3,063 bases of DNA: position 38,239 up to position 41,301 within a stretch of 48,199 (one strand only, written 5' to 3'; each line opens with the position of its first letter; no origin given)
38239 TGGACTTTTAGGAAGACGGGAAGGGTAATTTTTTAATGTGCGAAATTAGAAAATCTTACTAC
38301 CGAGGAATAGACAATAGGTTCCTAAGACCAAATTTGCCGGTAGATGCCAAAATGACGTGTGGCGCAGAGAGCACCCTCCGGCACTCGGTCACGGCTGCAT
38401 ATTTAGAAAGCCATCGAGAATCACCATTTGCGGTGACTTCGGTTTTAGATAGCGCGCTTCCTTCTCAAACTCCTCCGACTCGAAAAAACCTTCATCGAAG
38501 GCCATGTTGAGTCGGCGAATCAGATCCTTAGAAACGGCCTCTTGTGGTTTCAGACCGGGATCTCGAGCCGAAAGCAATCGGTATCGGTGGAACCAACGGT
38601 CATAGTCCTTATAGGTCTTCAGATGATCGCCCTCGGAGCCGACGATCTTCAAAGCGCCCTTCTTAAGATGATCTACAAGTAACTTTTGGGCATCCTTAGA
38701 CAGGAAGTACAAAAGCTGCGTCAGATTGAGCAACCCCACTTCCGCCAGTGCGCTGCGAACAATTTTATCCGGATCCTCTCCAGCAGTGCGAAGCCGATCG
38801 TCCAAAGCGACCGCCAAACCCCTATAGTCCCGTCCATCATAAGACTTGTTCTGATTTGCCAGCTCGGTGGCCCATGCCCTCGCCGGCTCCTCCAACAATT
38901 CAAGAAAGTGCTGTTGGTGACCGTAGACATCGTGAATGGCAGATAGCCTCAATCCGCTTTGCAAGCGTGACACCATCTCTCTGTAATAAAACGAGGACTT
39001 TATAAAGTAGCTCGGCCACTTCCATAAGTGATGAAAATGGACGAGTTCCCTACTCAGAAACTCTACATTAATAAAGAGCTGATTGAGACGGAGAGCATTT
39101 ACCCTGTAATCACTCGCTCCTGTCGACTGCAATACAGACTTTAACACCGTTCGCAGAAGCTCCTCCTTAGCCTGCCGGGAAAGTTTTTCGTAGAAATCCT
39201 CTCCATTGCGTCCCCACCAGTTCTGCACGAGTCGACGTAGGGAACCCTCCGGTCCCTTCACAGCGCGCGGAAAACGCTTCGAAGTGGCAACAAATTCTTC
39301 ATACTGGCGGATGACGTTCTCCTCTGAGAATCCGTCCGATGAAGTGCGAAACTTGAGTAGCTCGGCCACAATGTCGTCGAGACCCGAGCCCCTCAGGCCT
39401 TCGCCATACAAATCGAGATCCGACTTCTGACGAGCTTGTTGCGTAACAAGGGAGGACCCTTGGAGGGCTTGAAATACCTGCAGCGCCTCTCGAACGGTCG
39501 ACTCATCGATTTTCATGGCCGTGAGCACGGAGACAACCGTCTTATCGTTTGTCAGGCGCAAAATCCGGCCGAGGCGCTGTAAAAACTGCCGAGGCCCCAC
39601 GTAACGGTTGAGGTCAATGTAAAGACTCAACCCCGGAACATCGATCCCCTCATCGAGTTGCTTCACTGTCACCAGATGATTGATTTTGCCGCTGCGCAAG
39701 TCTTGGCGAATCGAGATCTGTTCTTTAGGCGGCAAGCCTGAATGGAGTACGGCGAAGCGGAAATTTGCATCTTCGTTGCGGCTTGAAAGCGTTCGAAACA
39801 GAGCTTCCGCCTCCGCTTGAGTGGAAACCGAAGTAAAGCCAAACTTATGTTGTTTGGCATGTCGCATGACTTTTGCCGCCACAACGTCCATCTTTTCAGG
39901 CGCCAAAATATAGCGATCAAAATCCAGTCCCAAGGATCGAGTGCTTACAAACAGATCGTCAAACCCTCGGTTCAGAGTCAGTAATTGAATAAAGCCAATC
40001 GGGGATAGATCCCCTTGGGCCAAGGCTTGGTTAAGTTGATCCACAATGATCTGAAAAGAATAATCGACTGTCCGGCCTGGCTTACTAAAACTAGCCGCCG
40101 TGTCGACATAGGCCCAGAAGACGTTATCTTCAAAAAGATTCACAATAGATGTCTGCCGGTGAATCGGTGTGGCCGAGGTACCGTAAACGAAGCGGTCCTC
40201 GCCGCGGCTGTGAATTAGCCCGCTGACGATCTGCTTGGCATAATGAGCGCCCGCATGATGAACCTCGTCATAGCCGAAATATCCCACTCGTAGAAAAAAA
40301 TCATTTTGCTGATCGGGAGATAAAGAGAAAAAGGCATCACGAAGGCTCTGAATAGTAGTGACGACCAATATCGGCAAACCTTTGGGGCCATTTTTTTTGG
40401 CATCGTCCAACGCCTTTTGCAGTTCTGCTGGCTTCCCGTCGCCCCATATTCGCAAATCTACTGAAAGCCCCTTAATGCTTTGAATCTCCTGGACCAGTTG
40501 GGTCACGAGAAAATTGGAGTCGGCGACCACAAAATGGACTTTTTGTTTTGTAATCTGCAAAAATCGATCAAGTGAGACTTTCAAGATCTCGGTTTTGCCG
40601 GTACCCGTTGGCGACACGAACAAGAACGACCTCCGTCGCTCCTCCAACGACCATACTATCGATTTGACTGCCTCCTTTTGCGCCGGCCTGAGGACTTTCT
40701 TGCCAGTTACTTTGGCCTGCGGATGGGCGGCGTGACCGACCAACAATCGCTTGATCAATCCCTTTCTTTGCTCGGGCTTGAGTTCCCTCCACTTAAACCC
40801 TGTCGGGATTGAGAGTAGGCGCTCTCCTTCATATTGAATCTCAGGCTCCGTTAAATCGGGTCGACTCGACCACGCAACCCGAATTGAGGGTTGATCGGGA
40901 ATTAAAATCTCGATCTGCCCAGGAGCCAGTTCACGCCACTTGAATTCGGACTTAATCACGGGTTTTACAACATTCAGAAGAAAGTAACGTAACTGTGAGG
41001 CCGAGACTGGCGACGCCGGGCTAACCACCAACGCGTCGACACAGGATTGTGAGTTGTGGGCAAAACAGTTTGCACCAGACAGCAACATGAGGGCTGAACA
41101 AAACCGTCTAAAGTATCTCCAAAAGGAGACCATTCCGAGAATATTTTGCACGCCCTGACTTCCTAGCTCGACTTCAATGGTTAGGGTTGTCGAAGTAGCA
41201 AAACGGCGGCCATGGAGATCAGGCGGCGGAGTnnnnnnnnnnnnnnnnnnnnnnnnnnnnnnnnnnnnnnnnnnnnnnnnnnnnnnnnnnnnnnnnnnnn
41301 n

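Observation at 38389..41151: A Sec-signal-bearing SF2 DEVH helicase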

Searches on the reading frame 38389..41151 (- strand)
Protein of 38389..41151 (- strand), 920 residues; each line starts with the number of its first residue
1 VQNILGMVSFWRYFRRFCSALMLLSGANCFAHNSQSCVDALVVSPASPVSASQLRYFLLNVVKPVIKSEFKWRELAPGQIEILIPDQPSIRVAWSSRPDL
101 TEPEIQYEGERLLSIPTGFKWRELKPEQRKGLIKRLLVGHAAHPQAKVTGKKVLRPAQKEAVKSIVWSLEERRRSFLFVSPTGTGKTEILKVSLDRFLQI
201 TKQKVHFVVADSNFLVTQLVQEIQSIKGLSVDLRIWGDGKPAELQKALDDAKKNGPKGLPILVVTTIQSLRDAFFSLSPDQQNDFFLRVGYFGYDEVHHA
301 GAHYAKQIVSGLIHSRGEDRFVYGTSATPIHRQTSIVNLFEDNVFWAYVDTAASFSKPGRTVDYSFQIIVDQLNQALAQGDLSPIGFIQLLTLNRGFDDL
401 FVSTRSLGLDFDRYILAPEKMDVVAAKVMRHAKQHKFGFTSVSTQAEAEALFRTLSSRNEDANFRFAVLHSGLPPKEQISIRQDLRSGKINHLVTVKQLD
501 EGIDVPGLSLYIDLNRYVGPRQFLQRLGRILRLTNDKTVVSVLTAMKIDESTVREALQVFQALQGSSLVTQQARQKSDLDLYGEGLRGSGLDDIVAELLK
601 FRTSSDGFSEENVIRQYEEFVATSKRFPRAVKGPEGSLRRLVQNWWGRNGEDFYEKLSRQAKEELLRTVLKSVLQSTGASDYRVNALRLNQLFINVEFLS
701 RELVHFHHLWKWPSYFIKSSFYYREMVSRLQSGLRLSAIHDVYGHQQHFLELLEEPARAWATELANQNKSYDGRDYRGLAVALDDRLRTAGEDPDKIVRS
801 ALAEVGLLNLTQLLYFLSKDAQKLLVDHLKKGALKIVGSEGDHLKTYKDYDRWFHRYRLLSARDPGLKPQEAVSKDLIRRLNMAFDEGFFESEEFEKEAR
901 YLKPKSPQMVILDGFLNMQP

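Call 3: search_protein_families(library=pfam, proteins=[window:38389-41151:-], max_evalue=1)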
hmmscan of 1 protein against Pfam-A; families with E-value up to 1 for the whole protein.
window:38389-41151:- (920 aa): 8 families
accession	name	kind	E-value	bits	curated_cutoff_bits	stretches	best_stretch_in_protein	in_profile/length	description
PF04851.21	ResIII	-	1.5e-17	64.4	22.5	1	152-330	2-163/164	Type III restriction enzyme, res subunit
PF00271.37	Helicase_C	-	3.2e-13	50.3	23.5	1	442-533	22-109/110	Helicase conserved C-terminal domain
PF00270.35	DEAD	-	3e-11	43.8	26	1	155-332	1-162/167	DEAD/DEAH box helicase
PF16203.11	ERCC3_RAD25_C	-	0.0047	16.7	27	1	473-536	89-154/248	ERCC3/RAD25/XPB C-terminal helicase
PF13604.12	AAA_30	-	0.055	13.6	27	1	154-218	2-61/191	AAA domain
PF12775.13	AAA_7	-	0.075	13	25.8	1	164-209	24-68/181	P-loop containing dynein motor region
PF16963.10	PelD_GGDEF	-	0.14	12.4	27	1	520-558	4-42/125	PelD GGDEF domain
PF00437.27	T2SSE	-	0.25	10.4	24.9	1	161-196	130-165/370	Type II/IV secretion system protein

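Call 4: search_protein_families(library=ncbifam, proteins=[window:38389-41151:-], max_evalue=1)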
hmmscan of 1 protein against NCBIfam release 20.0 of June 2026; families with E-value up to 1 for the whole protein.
window:38389-41151:- (920 aa): 31 families (the best 25 are shown)
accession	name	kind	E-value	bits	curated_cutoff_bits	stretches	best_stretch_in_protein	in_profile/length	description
TIGR04095.1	dnd_restrict_1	equivalog_domain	6.2e-18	65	600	2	459-544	309-394/451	DNA phosphorothioation system restriction enzyme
TIGR04121.1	DEXH_lig_assoc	equivalog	2.3e-11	42.2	850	1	426-548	239-361/804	ligase-associated DNA damage response DEXH box helicase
NF003673.1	PRK05298.1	equivalog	9e-10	37.5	743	2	420-514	428-518/653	excinuclease ABC subunit UvrB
TIGR00631.1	uvrb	equivalog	1.8e-08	33.1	750.1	2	428-512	436-516/658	excinuclease ABC subunit UvrB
NF045503.1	repair_heli_XPB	equivalog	1.4e-07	30.5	610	1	464-565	438-542/548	DNA repair helicase XPB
NF010337.0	PRK13766.1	equivalog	5.7e-07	28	610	2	173-340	30-184/781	Hef nuclease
NF010338.0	PRK13767.1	equivalog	1.5e-06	26.7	849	1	428-530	278-382/877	ATP-dependent helicase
NF008521.0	PRK11448.1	equivalog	1.2e-05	23.6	729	1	153-226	413-486/1123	type I restriction-modification system endonuclease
NF053636.1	DDHlcsCsdAPsy1082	equivalog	1.3e-05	24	890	1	444-533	252-337/512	DEAD/DEAH box helicase CsdA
NF008167.0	PRK10917.2-1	equivalog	4e-05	21.9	995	1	442-585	540-682/744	ATP-dependent DNA helicase RecG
NF053632.1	heli_RadD_YejH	equivalog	4.5e-05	21.9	720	2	154-225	3-69/573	DNA repair helicase RadD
NF046051.1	restrict_EcoAI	equivalog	0.00016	20.2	550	1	145-221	149-226/768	EcoAI/FtnUII family type I restriction enzme subunit R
NF004066.1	PRK05580.1-3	equivalog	0.00024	19.6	813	1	141-206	240-304/788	primosomal protein N'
NF008166.0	PRK10917.1-4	equivalog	0.00038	18.6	864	1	462-561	528-626/705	ATP-dependent DNA helicase RecG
NF008163.0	PRK10917.1-1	equivalog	0.00048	18.6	796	1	447-571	502-623/692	ATP-dependent DNA helicase RecG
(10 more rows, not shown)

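Call 7: find_homologous_proteins(query=window:38389-41151:-)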
Query window:38389-41151:- (920 aa): 4 proteins with E <= 0.001 among 8000 candidates.
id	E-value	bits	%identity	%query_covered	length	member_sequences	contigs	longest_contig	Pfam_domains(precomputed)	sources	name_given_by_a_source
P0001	0.0e+0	2024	100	98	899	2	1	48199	PF00270.36,PF00271.38,PF04851.22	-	-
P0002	5.2e-93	331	38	60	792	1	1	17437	PF00270.36,PF18766.8,PF00271.38,PF04851.22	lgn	-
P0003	4.7e-70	255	34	50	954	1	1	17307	PF00270.36,PF18766.8,PF00271.38,PF04851.22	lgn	-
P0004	3.2e-59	219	33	56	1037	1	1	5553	PF00270.36,PF16203.12,PF18766.8,PF00271.38,PF04851.22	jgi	jgi:superfamily II DNA or RNA helicase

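Call 10: find_encoding_contigs(protein=P0002, flank=8000, max_places=3)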
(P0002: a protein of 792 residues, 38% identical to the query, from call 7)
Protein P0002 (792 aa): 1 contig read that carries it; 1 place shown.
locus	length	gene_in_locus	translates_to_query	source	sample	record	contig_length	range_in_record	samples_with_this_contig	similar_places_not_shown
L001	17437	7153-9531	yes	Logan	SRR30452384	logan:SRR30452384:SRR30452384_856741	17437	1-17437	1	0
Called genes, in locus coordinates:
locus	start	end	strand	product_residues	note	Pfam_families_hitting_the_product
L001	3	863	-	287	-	?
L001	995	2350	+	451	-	-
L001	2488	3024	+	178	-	-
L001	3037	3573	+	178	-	-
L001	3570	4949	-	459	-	-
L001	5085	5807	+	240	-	-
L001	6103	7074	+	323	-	PF02661:Fic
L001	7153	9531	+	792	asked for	PF00270:DEAD, PF04851:ResIII, PF18766:SWI2_SNF2 (weak), PF00271:Helicase_C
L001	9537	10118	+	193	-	-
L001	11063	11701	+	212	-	PF07883:Cupin_2 (weak), PF00190:Cupin_1 (weak)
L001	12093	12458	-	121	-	-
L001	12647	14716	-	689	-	PF13400:Tad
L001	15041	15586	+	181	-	-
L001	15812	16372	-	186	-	-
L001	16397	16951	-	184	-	-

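Call 11: find_encoding_contigs(protein=P0003, flank=8000, max_places=3)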
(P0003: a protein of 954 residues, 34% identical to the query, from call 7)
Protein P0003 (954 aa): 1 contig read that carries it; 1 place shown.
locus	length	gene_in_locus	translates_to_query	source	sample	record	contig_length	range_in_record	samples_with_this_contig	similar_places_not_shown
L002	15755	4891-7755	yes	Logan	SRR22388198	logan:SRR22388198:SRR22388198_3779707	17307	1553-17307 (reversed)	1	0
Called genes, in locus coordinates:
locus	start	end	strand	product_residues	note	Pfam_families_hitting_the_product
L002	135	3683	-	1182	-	PF00082:Peptidase_S8, PF00041:fn3 (faint), PF20773:InhA-like_MAM (faint), PF03160:Calx-beta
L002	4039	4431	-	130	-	PF01850:PIN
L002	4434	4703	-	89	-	-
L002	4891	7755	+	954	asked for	PF00270:DEAD, PF04851:ResIII, PF18766:SWI2_SNF2 (weak), PF00271:Helicase_C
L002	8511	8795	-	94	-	PF05016:ParE_toxin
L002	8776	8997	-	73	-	PF19807:DUF6290 (weak)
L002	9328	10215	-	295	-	PF02899:Phage_int_SAM_1, PF13495:Phage_int_SAM_4 (faint), PF00589:Phage_integrase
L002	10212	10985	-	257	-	PF04542:Sigma70_r2, PF04297:UPF0122 (faint), PF04539:Sigma70_r3, PF08281:Sigma70_r4_2, PF04545:Sigma70_r4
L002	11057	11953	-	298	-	PF04347:FliO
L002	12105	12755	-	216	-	-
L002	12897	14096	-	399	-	PF00389:2-Hacid_dh, PF02826:2-Hacid_dh_C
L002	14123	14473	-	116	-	-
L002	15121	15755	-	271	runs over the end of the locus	-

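Call 12: find_encoding_contigs(protein=P0004, flank=8000, max_places=3)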
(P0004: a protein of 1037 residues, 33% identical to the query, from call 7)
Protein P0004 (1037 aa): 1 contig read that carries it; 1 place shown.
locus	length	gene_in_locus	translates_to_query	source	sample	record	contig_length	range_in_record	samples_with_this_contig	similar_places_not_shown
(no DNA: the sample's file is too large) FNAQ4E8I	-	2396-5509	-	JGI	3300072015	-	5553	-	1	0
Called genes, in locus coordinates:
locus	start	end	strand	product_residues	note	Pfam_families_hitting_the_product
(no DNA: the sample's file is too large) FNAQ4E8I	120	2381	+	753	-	-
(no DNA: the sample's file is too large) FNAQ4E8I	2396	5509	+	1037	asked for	PF00270:DEAD, PF04851:ResIII, PF18766:SWI2_SNF2 (weak), PF16203:ERCC3_RAD25_C (faint), PF00271:Helicase_C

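Call 15: find_related_loci(query=A1, collection=genome_contigs, flank=6000)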
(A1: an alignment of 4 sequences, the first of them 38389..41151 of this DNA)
Query A1 (920 aa) in genome_contigs; peptide patterns used: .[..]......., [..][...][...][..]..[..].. (x = any residue, [..] = any of these).
600 stretches matched a pattern (row limit reached: there are more); 80 encode a relative of the query (tblastn E <= 1e-3); 80 distinct loci.
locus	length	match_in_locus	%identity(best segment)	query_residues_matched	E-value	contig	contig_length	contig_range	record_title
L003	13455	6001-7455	32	87-564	2e-60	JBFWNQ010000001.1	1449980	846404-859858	MAG: Bacteriovoracia bacterium isolate CA_2019_TPBF_116 NODE_15_length_1449980_cov_9.995961_TPBF, whole genome shotgun s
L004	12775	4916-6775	29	34-563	1e-57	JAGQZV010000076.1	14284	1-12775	MAG: Bdellovibrionales bacterium isolate HKST-UBA01 NODE_77_length_14284_cov_3.248258, whole genome shotgun sequence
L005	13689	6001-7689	30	98-592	2e-53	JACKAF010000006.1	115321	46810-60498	MAG: Bdellovibrionaceae bacterium isolate HK-STAS-BDEL_A-1 HK-STAS-BDEL_A-1_6, whole genome shotgun sequence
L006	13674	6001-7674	31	90-580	5e-53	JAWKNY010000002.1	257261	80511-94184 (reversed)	MAG: Bdellovibrionota bacterium isolate BC2.86 BC2.86.fa-2, whole genome shotgun sequence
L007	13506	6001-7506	30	58-544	2e-46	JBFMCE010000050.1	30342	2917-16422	MAG: Bdellovibrionota bacterium isolate MAG185 MAG185_50, whole genome shotgun sequence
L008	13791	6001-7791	27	89-532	3e-29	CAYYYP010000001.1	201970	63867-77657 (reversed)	MAG TPA_asm: uncultured Oligoflexia bacterium isolate SRP286056_co3_119 genome assembly, contig: NODE_7_length_201970_co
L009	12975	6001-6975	25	169-543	1e-13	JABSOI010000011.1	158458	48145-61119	MAG: Alteromonadaceae bacterium isolate DT_4 DT-Alteromonadaceae-1_scaffold_12, whole genome shotgun sequence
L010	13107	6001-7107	26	134-543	5e-12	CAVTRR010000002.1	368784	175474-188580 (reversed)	MAG: uncultured delta proteobacterium isolate MFD00905.bin.1.232 genome assembly, contig: contig_10064, whole genome sho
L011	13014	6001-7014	24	155-543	1e-11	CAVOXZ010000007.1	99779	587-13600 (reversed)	MAG: uncultured Chloroflexia bacterium isolate MFD09964.bin.2.77 genome assembly, contig: contig_22295, whole genome sho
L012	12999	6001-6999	22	155-543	1e-8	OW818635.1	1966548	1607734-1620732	metagenome genome assembly, chromosome: 1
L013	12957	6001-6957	24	177-543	3e-8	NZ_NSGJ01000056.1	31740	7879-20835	Myroides sp. N17-2 contig56, whole genome shotgun sequence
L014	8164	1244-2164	22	291-629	4e-8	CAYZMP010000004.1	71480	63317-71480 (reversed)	MAG TPA_asm: uncultured Erysipelothrix sp. isolate binchicken_co324_7 genome assembly, contig: NODE_165_length_71480_cov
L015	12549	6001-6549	26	351-543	6e-8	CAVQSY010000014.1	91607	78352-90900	MAG: uncultured Chloroflexia bacterium isolate MFD09964.bin.2.200 genome assembly, contig: contig_22297, whole genome sh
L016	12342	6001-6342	31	453-567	1e-7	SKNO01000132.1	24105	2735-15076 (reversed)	MAG: Nitriliruptoraceae bacterium isolate CSSed162cmA_296 CSSed16-2cmA-3715, whole genome shotgun sequence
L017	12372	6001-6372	32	422-543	2e-7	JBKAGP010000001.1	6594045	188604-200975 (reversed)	MAG: Planctomycetota bacterium isolate Ske_MAG13 Ske_MAG13_0001, whole genome shotgun sequence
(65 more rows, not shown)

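Call 27: predict_structure(alignment_id=A1)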
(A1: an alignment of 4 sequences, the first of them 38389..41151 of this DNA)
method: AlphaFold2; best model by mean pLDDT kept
length: 920 residues; sequences in the alignment: 4
mean_pLDDT: 50.6   pTM: 0.33
mean pLDDT of the five models: 50.6, 48.9, 47.5, 47.4, 44.1
residues with pLDDT >= 90: 1; 70-90: 172; 50-70: 290; < 50: 457
segments of 3 or more residues with pLDDT < 50: 1-3, 19-49, 96-101, 107-113, 124-153, 181-184, 328-336, 341-371, 408-412, 499-502, 547-606, 626-632, 669-780, 789-822, 824-920
pLDDT, mean of each block of 10 residues (from residue 1): 50 55 32 24 34 60 59 61 59 50 49 50 47 43 41 52 68 61 55 72 70 54 59 61 77 64 72 80 79 62 66 63 56 48 44 28 38 52 61 55 52 64 82 83 82 85 81 75 81 71 66 66 61 63 60 46 35 28 25 24 41 75 55 52 57 66 56 33 25 27 26 25 27 26 30 31 31 40 49 44 35 43 44 25 23 30 36 35 32 35 32 31
secondary structure, 60 per line:
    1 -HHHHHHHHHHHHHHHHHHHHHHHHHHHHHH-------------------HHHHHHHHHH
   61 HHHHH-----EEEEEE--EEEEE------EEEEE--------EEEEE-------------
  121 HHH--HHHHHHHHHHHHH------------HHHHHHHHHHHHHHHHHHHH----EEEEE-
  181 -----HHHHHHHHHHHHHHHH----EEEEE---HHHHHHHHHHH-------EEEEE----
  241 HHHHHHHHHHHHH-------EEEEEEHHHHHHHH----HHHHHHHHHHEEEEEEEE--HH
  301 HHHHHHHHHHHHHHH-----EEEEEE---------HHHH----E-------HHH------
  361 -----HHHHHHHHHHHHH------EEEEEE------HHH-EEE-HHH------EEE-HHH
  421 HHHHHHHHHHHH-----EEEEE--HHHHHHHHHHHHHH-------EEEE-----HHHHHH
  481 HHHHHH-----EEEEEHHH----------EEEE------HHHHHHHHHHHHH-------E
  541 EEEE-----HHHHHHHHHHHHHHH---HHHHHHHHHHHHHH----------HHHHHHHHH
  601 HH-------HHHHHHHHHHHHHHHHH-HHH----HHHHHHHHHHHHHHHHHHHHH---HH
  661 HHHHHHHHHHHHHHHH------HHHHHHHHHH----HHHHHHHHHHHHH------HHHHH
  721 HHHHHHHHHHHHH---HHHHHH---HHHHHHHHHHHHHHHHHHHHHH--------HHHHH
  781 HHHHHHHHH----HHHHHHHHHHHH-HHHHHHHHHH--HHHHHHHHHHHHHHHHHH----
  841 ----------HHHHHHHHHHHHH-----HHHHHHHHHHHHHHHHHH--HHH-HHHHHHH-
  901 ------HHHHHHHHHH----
elements in order (helices of 4 or more, strands of 3 or more residues): H2-31 H51-65 E71-76 E79-83 E90-94 E103-107 H126-138 H151-170 E175-179 H186-201 E206-210 H214-224 E232-236 H241-253 E261-266 H267-274 H279-288 E289-296 H299-315 E321-326 H336-339 H366-378 E385-390 E401-403 E414-416 H418-432 E438-442 H445-458 E466-469 H475-486 E492-496 E510-513 H520-532 E540-544 H550-564 H568-581 H592-602 H610-626 H635-655 H659-676 H683-692 H697-709 H716-733 H737-742 H746-767 H776-789 H794-805 H807-816 H819-836 H851-863 H869-886 H893-899 H907-916

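Call 28: find_homologous_proteins(query=A1, max_evalue=1e-10)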
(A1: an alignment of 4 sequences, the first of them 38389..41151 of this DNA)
Query A1 (4 sequences) (920 aa, profile of the alignment): 15 proteins with E <= 1e-10 among 8000 candidates.
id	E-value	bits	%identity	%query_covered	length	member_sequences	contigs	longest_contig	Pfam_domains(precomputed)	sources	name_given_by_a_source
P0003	0.0e+0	1439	34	50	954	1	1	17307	PF00270.36,PF18766.8,PF00271.38,PF04851.22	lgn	-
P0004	0.0e+0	1399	33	56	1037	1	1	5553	PF00270.36,PF16203.12,PF18766.8,PF00271.38,PF04851.22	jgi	jgi:superfamily II DNA or RNA helicase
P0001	0.0e+0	1252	100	98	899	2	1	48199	PF00270.36,PF00271.38,PF04851.22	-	-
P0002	0.0e+0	1149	38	60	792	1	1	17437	PF00270.36,PF18766.8,PF00271.38,PF04851.22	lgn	-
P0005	1.8e-16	77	24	53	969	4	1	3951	PF13091.13,PF11907.14,PF18766.8,PF00271.38,PF26350.1,PF04851.22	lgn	-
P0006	2.7e-16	77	27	40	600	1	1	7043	PF00270.36,PF13091.13,PF18766.8,PF00271.38,PF04851.22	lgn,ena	-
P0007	5.5e-16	76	26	51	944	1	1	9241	PF00270.36,PF13091.13,PF11907.14,PF18766.8,PF00271.38,PF26350.1,PF04851.22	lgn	-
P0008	8.8e-16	75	26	46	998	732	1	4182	PF00270.36,PF13091.13,PF11907.14,PF18766.8,PF00271.38,PF26350.1,PF04851.22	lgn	-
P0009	5.8e-13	66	24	43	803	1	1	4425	PF00270.36,PF00271.38,PF04851.22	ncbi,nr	ncbi:MAG: DEAD/DEAH box helicase, partial [Desulfobacterales bacterium]|nr:DEAD/DEAH box helicase [D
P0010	4.5e-12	63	27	19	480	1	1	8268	PF00270.36,PF18766.8,PF00271.38,PF04851.22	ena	-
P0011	8.2e-12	62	23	42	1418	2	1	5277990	PF11969.14,PF00270.36,PF01230.30,PF00717.29,PF18766.8,PF00271.38,PF04851.22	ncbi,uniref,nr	ncbi:DEAD/DEAH box helicase family protein [Anaeromyxobacter sp. Fw109-5]|uniref:DEAD/DEAH box helic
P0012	1.5e-11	61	22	43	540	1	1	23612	PF13086.13,PF00270.36,PF00176.30,PF18766.8,PF00271.38,PF04851.22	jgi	jgi:superfamily II DNA or RNA helicase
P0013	6.1e-11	59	27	39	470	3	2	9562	PF00270.36,PF18766.8,PF00271.38,PF04851.22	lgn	-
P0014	9.0e-11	59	29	7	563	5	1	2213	PF00270.36,PF00271.38,PF10571.16,PF04851.22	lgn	-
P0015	9.4e-11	59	25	44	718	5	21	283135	PF00270.36,PF00271.38,PF04851.22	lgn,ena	-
